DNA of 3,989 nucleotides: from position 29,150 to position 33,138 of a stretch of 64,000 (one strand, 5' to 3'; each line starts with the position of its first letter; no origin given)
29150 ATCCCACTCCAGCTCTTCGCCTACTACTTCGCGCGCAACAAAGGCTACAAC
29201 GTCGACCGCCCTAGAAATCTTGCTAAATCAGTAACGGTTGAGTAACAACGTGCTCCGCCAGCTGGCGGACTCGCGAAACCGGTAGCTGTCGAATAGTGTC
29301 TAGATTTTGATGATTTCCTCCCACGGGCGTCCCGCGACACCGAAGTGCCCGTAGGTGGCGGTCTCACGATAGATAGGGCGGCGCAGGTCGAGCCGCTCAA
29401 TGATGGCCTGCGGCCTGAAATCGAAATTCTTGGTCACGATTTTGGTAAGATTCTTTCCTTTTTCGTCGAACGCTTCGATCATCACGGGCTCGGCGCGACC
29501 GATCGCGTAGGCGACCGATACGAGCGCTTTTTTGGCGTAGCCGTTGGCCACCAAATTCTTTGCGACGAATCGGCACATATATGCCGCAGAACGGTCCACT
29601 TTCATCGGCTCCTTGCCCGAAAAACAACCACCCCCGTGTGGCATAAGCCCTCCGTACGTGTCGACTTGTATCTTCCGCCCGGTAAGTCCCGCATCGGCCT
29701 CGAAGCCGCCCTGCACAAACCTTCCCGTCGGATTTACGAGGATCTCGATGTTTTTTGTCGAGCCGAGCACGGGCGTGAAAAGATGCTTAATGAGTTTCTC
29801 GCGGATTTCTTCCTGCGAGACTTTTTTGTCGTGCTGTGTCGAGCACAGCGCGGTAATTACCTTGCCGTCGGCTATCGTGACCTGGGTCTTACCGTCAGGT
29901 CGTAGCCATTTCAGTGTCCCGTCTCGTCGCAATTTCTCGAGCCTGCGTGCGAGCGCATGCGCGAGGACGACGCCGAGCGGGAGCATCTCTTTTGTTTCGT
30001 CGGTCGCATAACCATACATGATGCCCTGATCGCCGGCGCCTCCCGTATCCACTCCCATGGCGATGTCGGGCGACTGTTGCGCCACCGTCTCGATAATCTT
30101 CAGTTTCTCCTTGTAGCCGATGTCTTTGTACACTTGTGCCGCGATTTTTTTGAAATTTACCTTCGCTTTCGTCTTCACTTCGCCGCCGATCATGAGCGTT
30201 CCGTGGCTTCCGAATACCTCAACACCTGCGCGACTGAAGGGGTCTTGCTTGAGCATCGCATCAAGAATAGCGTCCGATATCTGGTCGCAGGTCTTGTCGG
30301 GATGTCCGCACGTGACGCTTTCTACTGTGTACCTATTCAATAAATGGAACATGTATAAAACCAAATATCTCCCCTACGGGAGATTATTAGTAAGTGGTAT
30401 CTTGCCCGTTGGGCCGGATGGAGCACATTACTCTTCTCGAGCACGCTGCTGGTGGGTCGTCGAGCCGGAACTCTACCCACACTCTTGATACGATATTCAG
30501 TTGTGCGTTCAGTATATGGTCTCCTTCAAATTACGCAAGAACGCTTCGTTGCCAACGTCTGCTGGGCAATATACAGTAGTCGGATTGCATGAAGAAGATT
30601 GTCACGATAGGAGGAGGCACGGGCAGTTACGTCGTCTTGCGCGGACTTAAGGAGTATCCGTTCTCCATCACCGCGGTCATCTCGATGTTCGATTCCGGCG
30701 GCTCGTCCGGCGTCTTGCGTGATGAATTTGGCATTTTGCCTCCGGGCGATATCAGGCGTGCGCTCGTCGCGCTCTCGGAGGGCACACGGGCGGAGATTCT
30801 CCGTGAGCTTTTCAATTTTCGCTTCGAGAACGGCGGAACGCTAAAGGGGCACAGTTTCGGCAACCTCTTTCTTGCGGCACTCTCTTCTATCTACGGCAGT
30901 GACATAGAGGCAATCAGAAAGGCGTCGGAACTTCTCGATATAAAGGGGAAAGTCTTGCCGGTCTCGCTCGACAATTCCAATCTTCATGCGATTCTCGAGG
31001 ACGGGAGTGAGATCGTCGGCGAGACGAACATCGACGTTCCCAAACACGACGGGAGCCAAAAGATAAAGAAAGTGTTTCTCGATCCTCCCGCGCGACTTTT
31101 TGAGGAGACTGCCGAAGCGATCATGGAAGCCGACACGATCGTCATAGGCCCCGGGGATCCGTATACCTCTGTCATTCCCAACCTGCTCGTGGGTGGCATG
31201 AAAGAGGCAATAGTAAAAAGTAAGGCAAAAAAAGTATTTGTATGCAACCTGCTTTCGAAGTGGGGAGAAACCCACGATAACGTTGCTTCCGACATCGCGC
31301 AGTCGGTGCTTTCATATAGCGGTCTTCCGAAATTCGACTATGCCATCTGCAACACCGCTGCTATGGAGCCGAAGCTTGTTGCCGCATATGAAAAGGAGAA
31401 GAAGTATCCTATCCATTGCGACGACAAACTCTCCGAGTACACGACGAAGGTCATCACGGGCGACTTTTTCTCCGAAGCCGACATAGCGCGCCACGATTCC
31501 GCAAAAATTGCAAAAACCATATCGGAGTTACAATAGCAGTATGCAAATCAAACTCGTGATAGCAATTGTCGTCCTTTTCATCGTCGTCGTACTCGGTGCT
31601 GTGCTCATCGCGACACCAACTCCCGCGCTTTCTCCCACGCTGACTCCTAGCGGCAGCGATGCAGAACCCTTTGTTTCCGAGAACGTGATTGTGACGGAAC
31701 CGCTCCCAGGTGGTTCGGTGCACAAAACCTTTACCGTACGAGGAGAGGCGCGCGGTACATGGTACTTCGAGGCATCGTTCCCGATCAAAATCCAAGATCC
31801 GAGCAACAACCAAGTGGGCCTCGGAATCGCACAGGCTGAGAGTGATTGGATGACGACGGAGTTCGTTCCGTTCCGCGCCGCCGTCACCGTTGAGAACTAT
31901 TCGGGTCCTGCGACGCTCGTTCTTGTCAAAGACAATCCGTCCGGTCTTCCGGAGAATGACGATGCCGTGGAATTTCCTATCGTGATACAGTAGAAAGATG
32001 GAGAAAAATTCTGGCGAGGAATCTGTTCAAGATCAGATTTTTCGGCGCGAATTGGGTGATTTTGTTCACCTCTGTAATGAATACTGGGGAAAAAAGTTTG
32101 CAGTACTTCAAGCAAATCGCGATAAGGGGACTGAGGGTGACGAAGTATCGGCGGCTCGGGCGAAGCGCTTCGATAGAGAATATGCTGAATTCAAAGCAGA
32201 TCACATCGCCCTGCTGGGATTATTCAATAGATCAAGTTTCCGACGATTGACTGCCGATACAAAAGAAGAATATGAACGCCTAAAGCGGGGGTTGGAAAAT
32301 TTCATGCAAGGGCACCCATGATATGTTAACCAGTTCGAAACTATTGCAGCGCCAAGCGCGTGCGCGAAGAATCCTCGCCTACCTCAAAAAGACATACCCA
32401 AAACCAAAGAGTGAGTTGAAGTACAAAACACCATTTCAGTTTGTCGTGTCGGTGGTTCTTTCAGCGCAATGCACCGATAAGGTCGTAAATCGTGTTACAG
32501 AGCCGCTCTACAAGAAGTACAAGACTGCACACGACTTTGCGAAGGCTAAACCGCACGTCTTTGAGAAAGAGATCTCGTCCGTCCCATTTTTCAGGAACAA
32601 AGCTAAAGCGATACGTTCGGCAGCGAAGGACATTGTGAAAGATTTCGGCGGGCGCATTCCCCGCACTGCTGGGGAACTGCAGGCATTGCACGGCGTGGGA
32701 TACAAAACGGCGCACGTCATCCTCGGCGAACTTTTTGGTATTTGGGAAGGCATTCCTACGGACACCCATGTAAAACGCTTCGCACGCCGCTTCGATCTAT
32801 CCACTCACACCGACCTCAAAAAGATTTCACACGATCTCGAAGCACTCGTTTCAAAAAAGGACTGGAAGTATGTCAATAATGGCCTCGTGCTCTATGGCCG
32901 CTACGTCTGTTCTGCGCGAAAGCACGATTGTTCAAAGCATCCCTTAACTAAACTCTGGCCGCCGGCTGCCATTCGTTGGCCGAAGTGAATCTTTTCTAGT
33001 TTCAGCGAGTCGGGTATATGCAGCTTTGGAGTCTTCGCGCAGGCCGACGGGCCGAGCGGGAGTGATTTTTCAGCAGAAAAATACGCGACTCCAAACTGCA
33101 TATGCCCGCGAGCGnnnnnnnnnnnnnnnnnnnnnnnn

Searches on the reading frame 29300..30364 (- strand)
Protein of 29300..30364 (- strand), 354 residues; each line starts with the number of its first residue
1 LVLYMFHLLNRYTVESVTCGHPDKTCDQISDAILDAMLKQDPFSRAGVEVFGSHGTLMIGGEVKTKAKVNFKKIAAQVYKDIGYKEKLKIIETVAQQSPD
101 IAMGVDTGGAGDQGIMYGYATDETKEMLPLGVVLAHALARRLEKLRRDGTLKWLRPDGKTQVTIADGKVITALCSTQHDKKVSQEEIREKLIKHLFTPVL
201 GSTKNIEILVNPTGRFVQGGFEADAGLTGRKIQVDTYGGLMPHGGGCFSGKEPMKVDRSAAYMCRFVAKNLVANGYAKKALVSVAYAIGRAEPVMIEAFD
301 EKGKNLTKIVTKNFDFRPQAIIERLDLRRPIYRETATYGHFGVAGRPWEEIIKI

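Call 60: search_protein_families(library=pfam, proteins=[window:29300-30364:-], max_evalue=0.0001)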
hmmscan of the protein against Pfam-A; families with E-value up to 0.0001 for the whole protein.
window:29300-30364:- (354 aa): 3 families
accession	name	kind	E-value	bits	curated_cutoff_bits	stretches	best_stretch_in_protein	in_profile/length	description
PF02773.21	S-AdoMet_synt_C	-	3.1e-53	179.8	25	1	219-349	2-137/138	S-adenosylmethionine synthetase, C-terminal domain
PF02772.21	S-AdoMet_synt_M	-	1.2e-35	122.6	29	1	109-216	3-120/120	S-adenosylmethionine synthetase, central domain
PF00438.25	S-AdoMet_synt_N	-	1.9e-27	96.1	33.1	1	12-88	4-80/99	S-adenosylmethionine synthetase, N-terminal domain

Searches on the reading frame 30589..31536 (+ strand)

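Call 60: search_protein_families(library=pfam, proteins=[window:30589-31536:+], max_evalue=0.0001)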
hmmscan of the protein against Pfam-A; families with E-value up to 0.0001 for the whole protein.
window:30589-31536:+ (315 aa): 1 family
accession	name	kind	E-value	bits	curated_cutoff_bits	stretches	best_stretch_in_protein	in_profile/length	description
PF01933.23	CofD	-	4.1e-88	295.8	30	1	4-293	1-289/290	2-phospho-L-lactate transferase CofD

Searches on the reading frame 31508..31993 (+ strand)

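Call 85: search_protein_families(library=pfam, proteins=[window:31508-31993:+], max_evalue=0.0001)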
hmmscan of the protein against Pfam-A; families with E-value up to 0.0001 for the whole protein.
window:31508-31993:+ (161 aa): 1 family
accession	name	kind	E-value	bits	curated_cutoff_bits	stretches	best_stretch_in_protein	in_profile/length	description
PF10648.15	Gmad2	-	1.4e-11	45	25.7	1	60-145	2-83/86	Immunoglobulin-like domain of bacterial spore germination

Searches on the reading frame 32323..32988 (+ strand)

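Call 85: search_protein_families(library=pfam, proteins=[window:32323-32988:+], max_evalue=0.0001)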
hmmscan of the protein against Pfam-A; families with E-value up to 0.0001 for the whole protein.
window:32323-32988:+ (221 aa): 1 family
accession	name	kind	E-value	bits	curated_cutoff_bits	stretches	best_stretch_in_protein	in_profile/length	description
PF00730.31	HhH-GPD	-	9.6e-19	68.2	26.2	1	42-176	1-106/108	HhH-GPD superfamily base excision DNA repair protein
